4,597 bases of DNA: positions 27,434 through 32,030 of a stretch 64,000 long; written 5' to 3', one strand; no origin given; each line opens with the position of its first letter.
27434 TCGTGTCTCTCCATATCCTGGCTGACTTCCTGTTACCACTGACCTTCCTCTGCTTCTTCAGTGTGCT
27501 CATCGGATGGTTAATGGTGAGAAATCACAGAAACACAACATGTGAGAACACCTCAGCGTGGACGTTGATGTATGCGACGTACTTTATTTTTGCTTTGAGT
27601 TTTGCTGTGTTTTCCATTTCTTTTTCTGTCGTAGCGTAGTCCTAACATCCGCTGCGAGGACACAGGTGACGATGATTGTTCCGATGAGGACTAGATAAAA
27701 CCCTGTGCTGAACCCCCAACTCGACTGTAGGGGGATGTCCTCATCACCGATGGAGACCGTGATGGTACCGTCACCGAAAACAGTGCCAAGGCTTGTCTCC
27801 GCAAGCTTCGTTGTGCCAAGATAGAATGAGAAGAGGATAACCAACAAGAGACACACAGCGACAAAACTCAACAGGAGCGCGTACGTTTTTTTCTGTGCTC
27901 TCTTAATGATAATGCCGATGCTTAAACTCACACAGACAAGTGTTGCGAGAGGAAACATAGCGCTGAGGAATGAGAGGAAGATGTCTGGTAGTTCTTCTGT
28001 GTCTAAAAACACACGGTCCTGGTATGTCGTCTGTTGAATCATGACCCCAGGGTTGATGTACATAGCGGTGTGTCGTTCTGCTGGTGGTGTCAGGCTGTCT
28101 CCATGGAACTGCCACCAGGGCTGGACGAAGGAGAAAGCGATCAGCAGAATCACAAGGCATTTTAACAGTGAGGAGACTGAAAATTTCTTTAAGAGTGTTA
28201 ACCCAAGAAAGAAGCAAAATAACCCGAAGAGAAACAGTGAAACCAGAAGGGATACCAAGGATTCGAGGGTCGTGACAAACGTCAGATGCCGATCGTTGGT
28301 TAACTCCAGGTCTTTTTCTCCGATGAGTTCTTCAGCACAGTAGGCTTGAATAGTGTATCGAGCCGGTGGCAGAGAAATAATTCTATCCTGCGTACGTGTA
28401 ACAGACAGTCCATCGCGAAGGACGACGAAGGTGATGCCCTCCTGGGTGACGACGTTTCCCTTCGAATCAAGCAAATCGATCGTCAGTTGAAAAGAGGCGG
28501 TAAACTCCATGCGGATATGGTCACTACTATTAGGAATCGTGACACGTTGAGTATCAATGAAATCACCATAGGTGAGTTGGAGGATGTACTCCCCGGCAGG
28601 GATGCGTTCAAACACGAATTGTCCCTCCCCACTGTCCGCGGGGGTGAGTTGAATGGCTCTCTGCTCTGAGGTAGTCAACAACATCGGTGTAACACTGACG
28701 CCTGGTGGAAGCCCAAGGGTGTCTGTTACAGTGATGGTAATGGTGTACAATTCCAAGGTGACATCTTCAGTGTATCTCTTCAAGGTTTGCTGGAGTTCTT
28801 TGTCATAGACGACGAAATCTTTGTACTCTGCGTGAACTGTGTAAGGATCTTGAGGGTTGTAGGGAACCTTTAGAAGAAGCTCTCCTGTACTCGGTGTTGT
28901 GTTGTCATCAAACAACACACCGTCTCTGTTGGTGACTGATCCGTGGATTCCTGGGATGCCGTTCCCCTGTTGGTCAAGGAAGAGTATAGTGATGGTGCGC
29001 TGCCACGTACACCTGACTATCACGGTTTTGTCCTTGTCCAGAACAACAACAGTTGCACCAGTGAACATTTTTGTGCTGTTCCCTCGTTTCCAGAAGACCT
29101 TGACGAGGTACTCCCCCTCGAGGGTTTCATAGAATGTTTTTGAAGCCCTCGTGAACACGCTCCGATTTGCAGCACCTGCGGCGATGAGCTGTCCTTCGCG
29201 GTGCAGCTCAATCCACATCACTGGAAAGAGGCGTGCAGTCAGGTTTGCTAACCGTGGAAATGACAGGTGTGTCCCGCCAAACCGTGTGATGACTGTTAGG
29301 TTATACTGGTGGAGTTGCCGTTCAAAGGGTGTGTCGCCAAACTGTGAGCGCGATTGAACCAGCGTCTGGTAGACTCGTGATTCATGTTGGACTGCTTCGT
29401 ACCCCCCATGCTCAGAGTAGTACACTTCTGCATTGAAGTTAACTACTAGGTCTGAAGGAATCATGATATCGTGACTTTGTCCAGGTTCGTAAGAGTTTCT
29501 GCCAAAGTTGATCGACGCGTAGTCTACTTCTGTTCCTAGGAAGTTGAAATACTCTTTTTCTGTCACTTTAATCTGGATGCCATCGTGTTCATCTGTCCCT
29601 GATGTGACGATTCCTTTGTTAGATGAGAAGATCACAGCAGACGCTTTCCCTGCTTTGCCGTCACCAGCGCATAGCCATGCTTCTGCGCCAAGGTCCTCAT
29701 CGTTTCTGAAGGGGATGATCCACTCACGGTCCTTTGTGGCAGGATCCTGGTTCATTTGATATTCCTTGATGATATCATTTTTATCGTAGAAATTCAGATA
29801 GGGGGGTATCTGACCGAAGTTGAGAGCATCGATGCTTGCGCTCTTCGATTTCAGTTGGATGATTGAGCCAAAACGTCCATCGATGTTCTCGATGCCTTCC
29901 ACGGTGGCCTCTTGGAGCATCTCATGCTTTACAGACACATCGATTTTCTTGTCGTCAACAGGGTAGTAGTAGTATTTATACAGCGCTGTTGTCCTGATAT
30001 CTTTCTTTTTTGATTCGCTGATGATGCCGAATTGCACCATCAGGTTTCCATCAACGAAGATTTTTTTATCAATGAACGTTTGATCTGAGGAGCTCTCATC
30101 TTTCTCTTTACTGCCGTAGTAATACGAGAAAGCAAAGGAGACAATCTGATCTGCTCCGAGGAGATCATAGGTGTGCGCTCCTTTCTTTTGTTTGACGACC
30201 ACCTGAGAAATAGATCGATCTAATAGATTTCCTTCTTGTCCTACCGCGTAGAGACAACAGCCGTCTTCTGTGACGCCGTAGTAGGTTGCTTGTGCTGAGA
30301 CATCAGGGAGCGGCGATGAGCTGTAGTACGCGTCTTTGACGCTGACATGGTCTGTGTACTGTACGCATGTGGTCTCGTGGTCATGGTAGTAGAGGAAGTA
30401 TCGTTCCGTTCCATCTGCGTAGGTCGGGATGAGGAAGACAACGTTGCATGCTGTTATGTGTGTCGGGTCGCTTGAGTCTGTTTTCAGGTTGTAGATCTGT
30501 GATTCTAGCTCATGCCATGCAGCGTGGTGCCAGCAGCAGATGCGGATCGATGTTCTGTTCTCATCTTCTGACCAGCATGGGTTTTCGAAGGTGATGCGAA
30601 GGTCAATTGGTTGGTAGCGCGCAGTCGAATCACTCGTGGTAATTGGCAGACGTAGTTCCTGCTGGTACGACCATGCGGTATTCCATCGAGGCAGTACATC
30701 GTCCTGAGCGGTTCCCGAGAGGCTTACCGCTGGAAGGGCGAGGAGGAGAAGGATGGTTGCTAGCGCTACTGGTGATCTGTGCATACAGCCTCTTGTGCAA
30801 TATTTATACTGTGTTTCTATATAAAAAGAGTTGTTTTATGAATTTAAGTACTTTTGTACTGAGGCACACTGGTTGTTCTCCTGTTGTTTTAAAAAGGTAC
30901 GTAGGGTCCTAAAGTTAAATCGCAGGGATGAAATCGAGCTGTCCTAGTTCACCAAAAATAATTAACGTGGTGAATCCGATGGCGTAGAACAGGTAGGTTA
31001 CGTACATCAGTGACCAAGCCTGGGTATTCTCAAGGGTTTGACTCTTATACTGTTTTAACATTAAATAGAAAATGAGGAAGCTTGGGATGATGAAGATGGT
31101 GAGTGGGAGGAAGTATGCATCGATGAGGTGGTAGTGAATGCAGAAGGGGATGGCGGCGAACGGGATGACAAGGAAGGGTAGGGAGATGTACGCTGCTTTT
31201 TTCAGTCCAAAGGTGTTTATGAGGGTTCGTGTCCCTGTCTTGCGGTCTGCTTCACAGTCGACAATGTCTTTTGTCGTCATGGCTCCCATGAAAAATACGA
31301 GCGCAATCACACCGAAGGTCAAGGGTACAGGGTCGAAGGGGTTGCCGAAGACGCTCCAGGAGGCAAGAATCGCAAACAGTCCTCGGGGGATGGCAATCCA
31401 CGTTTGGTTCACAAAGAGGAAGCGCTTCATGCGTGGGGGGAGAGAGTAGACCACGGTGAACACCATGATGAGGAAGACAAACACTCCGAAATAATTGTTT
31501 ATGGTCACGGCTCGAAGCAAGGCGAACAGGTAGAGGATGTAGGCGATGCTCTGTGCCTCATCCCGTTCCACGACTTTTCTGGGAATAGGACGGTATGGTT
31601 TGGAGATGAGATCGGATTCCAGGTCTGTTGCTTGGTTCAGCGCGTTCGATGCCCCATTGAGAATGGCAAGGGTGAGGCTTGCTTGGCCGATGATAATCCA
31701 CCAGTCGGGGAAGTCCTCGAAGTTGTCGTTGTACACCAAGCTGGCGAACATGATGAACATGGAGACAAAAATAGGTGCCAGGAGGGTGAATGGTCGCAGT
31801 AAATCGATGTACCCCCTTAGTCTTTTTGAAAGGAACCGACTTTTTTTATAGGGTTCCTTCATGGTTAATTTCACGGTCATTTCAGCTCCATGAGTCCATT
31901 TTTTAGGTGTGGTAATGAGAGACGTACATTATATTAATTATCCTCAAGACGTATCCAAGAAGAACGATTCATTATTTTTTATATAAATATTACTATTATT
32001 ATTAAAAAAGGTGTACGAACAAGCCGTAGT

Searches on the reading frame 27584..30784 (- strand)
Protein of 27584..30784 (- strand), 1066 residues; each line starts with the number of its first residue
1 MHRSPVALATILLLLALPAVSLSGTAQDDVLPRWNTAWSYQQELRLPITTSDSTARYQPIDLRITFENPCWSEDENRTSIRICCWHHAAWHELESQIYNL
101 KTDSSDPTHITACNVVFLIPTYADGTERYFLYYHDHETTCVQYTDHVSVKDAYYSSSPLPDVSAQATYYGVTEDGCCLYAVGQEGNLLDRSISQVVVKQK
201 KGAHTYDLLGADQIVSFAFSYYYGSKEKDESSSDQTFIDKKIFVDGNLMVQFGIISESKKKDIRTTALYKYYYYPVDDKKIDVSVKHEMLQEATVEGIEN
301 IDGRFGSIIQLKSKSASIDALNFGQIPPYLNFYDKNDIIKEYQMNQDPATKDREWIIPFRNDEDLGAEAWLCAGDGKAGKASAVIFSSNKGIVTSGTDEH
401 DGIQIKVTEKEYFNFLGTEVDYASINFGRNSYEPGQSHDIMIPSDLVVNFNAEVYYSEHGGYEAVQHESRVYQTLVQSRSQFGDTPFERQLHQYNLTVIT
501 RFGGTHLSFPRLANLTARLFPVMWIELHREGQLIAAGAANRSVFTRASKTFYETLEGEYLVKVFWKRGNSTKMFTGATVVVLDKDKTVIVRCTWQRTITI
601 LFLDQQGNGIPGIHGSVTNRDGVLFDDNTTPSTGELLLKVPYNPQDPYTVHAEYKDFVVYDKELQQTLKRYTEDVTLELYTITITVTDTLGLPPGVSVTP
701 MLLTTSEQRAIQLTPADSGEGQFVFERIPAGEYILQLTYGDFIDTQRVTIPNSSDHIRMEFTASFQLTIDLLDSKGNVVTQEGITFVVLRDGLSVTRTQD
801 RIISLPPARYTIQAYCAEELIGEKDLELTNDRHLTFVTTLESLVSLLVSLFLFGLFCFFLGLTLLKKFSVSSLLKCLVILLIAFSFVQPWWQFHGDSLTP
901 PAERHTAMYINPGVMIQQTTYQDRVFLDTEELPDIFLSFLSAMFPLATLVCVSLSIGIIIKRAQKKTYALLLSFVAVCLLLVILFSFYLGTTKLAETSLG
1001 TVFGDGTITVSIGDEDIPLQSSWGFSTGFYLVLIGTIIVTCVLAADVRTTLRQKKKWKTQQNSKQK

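Call 24: search_protein_families(library=ncbifam, proteins=[window:27584-30784:-], max_evalue=0.00001)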
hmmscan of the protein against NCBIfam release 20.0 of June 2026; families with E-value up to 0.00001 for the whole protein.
window:27584-30784:- (1066 aa): 0 families

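Call 29: search_protein_families(library=pfam, proteins=[window:27584-30784:-], max_evalue=0.1)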
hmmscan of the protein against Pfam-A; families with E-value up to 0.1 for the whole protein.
window:27584-30784:- (1066 aa): 6 families
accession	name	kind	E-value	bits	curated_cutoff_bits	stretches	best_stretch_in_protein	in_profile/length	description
PF13620.12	CarboxypepD_reg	-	0.00016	22.4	32.3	1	681-752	1-71/82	Carboxypeptidase regulatory-like domain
PF23193.1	NOMO_3rd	-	0.00037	21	27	1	706-762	54-109/120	NOMO third transthyretin-like domain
PF10322.15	7TM_GPCR_Sru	-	0.0017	18.2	26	1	936-1064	111-240/305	Serpentine type 7TM GPCR chemoreceptor Sru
PF02369.22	Big_1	-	0.0047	17.4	34.9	0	596-654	19-80/93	Bacterial Ig-like domain (group 1)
PF09430.16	EMC7_beta-sandw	-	0.029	15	26.6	1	719-751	27-60/122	ER membrane protein complex subunit 7, beta-sandwich domain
PF06433.17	Me-amine-dh_H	-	0.066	12.6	21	0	71-123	227-279/343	Methylamine dehydrogenase heavy chain (MADH)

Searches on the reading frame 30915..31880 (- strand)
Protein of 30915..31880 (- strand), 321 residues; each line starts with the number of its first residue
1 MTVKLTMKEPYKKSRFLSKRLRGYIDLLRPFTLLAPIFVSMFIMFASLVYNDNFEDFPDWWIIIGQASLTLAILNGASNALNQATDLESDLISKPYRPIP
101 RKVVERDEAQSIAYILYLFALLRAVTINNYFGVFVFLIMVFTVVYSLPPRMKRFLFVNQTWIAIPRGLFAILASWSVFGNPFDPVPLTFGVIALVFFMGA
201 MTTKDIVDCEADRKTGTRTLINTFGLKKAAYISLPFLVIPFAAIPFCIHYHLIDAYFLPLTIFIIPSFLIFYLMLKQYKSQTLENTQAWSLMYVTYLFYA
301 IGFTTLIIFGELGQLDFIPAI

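Call 24: search_protein_families(library=ncbifam, proteins=[window:30915-31880:-], max_evalue=0.00001)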
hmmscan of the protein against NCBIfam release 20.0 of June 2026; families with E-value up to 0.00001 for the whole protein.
window:30915-31880:- (321 aa): 13 families
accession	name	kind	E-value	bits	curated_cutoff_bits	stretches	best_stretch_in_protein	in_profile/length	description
NF009523.0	PRK12884.1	equivalog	8.7e-31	107.1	269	1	19-289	2-261/279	prenyltransferase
TIGR01476.1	chlor_syn_BchG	subfamily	2.1e-20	73.3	212.3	1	24-296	3-270/283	(bacterio)chlorophyll synthase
NF009521.0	PRK12882.1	equivalog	2.4e-20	72.9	296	1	19-304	3-274/280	geranylgeranylglycerol-phosphate geranylgeranyltransferase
NF005742.0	PRK07566.1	equivalog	1e-19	70.8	313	1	17-297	24-304/315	chlorophyll synthase ChlG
NF009525.0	PRK12887.1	equivalog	2.9e-17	63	226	1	17-302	10-306/310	homogentisate phytyltransferase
NF009522.0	PRK12883.1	equivalog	7.1e-14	52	353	1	21-256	3-226/279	geranylgeranylglycerol-phosphate geranylgeranyltransferase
NF009513.0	PRK12872.1-3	equivalog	1.1e-11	44.8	288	1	18-292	9-278/293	prenyltransferase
TIGR01475.1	ubiA_other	subfamily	2.1e-10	40.5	180.8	1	37-299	21-273/282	UbiA-like polyprenyltransferase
NF009058.0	PRK12392.1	subfamily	1.5e-09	37.4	494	1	15-271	8-266/333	bacteriochlorophyll c synthase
NF035940.1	prenyl_rel_EboC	equivalog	2.9e-08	33.4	250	1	24-149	2-126/292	UbiA-like protein EboC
TIGR02056.1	ChlG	equivalog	2e-07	30.9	436.45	1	69-270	61-269/306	chlorophyll synthase ChlG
TIGR01474.1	ubiA_proteo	equivalog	5.6e-07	29.3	275.45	1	73-283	52-260/282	4-hydroxybenzoate octaprenyltransferase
NF041586.1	MqnP_DT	exception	8.5e-07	28.9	430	1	24-242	3-212/277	menaquinone biosynthesis prenyltransferase MqnP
